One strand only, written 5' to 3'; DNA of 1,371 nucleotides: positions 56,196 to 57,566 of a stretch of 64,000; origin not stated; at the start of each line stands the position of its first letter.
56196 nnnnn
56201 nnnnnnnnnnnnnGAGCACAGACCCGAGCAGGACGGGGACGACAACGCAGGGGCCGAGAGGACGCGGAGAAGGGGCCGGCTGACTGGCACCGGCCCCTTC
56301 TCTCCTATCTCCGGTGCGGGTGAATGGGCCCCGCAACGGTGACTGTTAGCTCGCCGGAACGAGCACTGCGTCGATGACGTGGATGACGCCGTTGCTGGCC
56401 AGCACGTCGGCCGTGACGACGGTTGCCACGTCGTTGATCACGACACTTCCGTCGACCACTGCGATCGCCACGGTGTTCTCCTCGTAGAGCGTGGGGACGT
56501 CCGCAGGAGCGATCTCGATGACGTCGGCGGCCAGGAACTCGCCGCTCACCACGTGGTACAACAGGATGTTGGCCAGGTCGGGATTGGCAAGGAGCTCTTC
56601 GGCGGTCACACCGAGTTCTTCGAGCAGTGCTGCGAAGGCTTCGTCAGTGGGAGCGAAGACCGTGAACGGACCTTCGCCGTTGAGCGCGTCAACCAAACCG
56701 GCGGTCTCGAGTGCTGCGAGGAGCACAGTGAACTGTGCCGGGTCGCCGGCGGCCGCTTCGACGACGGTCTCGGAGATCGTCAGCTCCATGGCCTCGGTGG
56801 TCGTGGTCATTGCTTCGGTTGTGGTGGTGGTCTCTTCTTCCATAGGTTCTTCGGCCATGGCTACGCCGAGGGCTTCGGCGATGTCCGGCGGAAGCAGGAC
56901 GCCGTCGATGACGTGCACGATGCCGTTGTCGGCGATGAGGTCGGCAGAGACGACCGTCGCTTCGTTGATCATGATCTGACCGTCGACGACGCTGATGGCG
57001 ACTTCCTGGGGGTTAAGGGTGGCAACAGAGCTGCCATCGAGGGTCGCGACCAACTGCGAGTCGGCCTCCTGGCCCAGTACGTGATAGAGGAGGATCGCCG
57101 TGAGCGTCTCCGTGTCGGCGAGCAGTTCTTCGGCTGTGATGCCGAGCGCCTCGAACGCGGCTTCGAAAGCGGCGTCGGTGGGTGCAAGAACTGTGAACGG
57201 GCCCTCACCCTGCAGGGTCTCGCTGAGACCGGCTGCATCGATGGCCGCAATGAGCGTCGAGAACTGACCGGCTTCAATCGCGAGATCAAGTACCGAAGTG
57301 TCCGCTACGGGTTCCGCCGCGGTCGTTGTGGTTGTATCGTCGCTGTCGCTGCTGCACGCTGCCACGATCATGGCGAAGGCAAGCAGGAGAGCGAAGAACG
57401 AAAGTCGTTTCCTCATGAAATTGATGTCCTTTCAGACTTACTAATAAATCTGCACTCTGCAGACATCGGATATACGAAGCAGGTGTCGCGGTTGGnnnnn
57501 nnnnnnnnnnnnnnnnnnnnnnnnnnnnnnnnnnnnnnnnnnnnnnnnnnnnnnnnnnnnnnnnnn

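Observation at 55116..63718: Light island: heliorhodopsin 1.4 kb from a CarH-type B12 photoreceptor-regulator and a furan-fatty-acid-like operon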

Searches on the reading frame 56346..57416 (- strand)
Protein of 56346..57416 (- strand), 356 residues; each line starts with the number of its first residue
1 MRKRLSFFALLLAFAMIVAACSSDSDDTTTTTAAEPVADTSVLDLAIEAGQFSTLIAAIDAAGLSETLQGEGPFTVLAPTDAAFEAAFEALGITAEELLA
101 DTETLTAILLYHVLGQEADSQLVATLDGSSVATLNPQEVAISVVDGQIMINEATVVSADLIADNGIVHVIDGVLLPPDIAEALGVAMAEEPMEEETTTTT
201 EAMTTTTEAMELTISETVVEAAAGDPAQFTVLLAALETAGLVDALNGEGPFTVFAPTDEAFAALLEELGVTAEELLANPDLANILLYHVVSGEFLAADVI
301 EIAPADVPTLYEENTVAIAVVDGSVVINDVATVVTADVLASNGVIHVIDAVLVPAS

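Call 3: search_protein_families(library=pfam, proteins=[window:56346-57416:-], max_evalue=0.01)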
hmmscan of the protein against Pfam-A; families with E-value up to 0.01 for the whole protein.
window:56346-57416:- (356 aa): 1 family
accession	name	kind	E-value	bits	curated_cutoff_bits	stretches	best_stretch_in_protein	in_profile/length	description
PF02469.27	Fasciclin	-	3e-64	215.2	22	2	228-354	2-123/123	Fasciclin domain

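Call 30: search_protein_families(library=ncbifam, proteins=[window:56346-57416:-], max_evalue=0.00001)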
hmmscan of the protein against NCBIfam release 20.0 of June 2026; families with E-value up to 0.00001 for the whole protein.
window:56346-57416:- (356 aa): 0 families

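Call 79: search_solved_structures(query=window:56346-57416:-, max_evalue=0.001)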
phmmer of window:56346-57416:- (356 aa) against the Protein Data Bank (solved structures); distinct sequences matched with E-value up to 0.001: 23.
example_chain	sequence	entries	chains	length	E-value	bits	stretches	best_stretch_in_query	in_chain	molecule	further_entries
5nv6_A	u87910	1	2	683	1.5e-49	172.4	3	42-178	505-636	Transforming growth factor-beta-induced protein ig-h3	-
7as7_A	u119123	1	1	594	6.7e-48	167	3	42-174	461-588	Transforming growth factor-beta-induced protein ig-h3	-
7asg_A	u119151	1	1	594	7.9e-48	166.8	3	42-174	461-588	Transforming growth factor-beta-induced protein ig-h3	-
7asc_A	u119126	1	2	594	1.4e-47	165.9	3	50-189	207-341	Transforming growth factor-beta-induced protein ig-h3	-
5yjh_A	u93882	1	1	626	1.6e-40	142.8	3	227-355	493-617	Periostin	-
5yjg_A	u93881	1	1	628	1.6e-40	142.8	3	227-355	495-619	Periostin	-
1w7d_A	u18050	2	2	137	5.2e-25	91.8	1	218-355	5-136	BETA-IG-H3/FASCICLIN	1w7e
6tjv_Q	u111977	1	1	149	2.4e-20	76.6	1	217-353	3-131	Tll0220 protein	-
2mxa_A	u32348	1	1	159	2.9e-20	76.2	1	217-353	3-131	NDH-1 complex sensory subunit CupS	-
5y6p_A1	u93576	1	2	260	3.7e-19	72.6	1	40-197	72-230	LRC6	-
9oek_A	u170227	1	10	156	7.5e-18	68.3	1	42-178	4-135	Transforming growth factor-beta-induced protein ig-h3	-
8c18_A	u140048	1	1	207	2.1e-17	66.9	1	197-355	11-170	Astaxanthin binding fasciclin family protein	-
1x3b_A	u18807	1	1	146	2.6e-17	66.6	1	42-176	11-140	Transforming growth factor-beta induced protein IG-H3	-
2ltb_A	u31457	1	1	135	5.9e-17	65.4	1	42-176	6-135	Transforming growth factor-beta-induced protein ig-h3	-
2vxp_A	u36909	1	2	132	2e-16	63.6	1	42-174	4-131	TRANSFORMING GROWTH FACTOR-BETA-INDUCED PROTEIN IG-H3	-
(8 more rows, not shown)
